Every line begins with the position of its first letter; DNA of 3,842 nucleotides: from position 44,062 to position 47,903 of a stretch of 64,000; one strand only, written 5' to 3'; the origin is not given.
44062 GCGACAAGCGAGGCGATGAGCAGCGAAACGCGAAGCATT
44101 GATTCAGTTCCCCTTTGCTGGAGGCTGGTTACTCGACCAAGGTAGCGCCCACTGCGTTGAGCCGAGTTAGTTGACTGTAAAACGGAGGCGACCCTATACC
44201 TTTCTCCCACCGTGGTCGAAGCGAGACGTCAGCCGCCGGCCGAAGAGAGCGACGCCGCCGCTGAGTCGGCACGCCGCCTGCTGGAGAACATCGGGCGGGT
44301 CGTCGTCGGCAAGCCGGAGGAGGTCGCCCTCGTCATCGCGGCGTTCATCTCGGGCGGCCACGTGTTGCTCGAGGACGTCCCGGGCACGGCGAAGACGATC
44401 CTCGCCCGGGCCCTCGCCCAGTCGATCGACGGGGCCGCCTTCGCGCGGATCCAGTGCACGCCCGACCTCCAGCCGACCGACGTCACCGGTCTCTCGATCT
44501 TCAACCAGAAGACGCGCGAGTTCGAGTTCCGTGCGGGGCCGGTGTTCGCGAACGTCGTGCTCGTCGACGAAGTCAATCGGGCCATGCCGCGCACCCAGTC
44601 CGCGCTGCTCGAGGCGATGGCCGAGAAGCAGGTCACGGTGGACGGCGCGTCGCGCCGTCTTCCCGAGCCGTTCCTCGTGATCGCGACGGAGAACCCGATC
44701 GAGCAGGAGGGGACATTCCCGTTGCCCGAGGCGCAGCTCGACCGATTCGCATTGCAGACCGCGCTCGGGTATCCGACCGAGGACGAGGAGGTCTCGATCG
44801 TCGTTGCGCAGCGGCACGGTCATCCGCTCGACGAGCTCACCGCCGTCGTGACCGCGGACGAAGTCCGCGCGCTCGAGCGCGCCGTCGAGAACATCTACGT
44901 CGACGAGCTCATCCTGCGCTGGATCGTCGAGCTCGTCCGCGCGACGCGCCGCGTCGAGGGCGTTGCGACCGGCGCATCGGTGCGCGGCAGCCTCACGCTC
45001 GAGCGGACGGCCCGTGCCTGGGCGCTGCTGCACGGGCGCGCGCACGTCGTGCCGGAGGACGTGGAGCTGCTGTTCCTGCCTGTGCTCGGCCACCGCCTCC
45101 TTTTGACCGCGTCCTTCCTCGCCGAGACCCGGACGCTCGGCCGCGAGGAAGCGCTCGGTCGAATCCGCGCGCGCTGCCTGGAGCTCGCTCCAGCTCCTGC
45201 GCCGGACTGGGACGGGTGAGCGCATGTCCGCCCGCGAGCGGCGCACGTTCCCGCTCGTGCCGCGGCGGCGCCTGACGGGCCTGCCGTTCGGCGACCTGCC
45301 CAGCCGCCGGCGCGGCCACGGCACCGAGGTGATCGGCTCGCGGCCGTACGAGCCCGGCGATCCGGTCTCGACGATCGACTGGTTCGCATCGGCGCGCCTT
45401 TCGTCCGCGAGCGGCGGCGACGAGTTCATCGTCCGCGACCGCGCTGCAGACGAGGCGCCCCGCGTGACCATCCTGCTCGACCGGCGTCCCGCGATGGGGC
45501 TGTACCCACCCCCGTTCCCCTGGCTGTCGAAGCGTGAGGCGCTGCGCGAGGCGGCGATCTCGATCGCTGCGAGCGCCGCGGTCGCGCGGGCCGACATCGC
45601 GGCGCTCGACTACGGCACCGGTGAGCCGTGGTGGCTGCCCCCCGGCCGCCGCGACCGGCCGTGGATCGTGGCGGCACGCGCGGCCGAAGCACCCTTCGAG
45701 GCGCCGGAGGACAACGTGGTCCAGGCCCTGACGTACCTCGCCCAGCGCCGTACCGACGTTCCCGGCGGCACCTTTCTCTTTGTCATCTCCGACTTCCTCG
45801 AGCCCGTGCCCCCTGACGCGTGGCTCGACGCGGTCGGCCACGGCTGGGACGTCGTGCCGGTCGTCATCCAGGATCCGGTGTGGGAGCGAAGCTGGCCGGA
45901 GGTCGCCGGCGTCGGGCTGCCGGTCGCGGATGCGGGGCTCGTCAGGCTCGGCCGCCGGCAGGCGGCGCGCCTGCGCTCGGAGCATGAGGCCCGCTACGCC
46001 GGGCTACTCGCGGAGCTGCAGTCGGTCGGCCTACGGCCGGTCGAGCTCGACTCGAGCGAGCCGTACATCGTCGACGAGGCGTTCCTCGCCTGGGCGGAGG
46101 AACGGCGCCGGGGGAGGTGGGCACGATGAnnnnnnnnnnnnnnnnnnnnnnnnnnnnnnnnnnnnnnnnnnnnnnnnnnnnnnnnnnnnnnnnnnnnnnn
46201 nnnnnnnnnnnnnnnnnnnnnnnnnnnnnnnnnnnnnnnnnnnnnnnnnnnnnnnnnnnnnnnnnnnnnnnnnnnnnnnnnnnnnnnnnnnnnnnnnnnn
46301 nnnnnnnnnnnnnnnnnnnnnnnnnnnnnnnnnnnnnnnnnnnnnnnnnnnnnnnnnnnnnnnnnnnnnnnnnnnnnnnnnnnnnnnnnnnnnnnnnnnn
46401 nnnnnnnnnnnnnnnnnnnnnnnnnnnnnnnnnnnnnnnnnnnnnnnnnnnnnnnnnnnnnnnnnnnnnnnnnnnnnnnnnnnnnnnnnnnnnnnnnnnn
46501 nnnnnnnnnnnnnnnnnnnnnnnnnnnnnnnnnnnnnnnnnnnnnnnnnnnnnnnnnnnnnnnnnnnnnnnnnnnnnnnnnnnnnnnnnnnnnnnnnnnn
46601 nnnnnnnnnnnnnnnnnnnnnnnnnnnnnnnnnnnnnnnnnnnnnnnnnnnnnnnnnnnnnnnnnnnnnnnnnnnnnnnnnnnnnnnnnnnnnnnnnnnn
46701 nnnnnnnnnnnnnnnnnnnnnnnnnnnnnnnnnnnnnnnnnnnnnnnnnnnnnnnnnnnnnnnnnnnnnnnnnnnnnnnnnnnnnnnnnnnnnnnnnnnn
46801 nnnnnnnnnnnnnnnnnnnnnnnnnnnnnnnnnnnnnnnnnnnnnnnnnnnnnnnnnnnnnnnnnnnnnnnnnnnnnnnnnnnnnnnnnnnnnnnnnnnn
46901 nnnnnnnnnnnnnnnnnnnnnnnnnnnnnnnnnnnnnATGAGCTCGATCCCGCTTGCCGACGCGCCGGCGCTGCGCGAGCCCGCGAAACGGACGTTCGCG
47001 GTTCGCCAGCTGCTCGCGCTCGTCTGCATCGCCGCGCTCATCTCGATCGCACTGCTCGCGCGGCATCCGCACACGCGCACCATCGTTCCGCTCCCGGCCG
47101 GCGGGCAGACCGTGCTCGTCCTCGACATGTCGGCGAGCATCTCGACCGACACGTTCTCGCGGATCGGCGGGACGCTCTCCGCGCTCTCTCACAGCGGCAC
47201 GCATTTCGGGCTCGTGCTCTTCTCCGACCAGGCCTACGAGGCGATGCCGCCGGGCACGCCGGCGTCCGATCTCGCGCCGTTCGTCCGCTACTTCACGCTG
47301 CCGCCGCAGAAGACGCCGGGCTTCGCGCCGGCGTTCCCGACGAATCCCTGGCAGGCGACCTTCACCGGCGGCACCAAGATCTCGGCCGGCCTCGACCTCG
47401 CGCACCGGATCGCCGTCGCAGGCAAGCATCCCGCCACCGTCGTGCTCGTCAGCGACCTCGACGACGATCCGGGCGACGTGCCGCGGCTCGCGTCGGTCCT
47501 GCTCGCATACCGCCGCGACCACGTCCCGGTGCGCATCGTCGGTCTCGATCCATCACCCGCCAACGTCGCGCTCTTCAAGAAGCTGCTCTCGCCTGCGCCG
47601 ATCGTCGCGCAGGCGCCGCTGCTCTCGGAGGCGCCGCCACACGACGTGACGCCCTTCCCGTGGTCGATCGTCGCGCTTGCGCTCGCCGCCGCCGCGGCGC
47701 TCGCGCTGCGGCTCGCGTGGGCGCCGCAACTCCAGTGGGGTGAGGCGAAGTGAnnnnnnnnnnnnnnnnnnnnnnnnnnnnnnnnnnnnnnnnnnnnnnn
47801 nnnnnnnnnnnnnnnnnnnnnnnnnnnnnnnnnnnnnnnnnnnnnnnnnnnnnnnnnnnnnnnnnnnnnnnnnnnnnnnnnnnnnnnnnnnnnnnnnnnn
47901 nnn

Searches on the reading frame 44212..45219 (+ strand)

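Call 49: search_protein_families(library=pfam, proteins=[window:44212-45219:+], max_evalue=0.001)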
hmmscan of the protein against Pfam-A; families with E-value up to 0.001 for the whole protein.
window:44212-45219:+ (335 aa): 6 families
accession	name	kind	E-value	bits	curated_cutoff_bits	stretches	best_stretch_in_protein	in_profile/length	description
PF07726.17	AAA_3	-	3.2e-61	205.4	27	1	50-180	1-130/131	ATPase family associated with various cellular activities (AAA)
PF17863.7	AAA_lid_2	-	1.6e-17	63.5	22.7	1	243-306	1-64/74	AAA lid domain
PF07728.20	AAA_5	-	5.6e-14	52.8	22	1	50-179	1-139/139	AAA domain (dynein-related subfamily)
PF20030.5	bpMoxR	-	4.2e-10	39.5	27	1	21-192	4-173/205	MoxR domain in the MoxR-vWA-beta-propeller ternary systems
PF00493.29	MCM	-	1.8e-06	27.7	23.3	1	49-164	58-175/224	MCM P-loop domain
PF00004.35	AAA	-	4.1e-06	27.7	21.2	1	53-163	3-111/131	ATPase family associated with various cellular activities (AAA)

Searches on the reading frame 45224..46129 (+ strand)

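Call 49: search_protein_families(library=pfam, proteins=[window:45224-46129:+], max_evalue=0.001)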
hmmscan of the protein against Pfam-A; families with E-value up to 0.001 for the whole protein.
window:45224-46129:+ (301 aa): 1 family
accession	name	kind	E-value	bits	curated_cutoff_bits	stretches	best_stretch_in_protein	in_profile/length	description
PF01882.25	DUF58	-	1.6e-16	60.6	23.4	1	39-257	2-209/216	Protein of unknown function DUF58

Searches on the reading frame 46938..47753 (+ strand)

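Call 49: search_protein_families(library=pfam, proteins=[window:46938-47753:+], max_evalue=0.001)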
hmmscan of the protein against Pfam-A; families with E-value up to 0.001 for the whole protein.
window:46938-47753:+ (271 aa): 2 families
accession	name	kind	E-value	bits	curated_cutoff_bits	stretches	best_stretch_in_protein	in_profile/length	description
PF13519.12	VWA_2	-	1.9e-06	28.9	27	1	58-173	1-105/107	von Willebrand factor type A domain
PF01882.25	DUF58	-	0.00097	18.8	23.4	0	83-201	72-169/216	Protein of unknown function DUF58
